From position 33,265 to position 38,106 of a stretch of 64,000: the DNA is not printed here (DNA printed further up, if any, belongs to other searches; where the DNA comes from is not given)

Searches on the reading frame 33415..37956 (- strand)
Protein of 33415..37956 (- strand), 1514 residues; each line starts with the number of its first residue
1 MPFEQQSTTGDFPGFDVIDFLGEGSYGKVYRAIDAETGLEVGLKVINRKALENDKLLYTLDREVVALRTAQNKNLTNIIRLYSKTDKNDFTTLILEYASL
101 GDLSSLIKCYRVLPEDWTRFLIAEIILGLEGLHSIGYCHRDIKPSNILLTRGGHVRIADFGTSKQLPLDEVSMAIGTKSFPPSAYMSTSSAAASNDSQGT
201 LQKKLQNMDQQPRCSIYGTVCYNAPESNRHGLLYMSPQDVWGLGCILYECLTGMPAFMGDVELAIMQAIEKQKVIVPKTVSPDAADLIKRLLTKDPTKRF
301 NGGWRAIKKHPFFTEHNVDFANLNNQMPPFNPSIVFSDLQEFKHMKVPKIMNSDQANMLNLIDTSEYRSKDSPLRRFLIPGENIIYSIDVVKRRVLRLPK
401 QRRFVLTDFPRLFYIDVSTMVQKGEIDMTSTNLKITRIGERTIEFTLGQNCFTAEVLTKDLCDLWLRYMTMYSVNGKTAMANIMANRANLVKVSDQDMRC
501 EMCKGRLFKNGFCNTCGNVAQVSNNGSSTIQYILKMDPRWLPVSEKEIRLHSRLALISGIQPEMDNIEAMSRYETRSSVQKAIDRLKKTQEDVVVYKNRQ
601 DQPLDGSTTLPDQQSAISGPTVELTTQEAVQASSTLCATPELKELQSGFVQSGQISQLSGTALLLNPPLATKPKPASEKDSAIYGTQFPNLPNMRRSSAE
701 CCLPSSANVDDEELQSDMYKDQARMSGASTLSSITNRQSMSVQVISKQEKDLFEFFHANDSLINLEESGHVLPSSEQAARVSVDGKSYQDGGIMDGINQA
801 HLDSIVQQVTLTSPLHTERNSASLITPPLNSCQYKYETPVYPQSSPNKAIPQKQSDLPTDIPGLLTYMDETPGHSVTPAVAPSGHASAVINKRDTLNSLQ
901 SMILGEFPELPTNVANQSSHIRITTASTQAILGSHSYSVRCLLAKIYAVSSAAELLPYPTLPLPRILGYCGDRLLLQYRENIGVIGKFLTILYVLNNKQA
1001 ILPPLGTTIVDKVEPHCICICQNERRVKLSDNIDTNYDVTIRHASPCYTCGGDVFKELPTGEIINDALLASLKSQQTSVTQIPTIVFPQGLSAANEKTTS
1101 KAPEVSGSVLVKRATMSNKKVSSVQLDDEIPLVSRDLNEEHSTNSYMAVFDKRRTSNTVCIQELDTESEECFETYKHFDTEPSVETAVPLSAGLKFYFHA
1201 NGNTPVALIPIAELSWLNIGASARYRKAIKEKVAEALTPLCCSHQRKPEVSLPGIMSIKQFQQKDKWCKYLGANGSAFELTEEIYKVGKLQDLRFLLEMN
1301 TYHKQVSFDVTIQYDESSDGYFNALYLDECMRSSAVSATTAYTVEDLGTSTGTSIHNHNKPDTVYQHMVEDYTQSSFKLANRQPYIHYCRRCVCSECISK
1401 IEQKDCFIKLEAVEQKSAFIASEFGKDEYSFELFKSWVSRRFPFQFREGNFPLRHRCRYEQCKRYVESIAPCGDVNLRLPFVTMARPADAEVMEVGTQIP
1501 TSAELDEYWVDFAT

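Call 58: search_protein_families(library=pfam, proteins=[window:33415-37956:-], max_evalue=0.01)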
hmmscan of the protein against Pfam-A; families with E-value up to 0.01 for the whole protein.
window:33415-37956:- (1514 aa): 4 families
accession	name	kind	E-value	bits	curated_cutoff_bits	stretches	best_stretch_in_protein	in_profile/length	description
PF00069.31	Pkinase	-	1.9e-50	172.1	31.7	2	17-180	3-163/263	Protein kinase domain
PF07714.23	PK_Tyr_Ser-Thr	-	1.4e-25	90.5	23.1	2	19-179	5-165/258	Protein tyrosine and serine/threonine kinase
PF14593.12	PH_3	-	3.7e-13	49.8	25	1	374-431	3-59/104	PH domain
PF06293.20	Kdo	-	0.0031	17.4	21.3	0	62-156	60-162/207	Lipopolysaccharide kinase (Kdo/WaaP) family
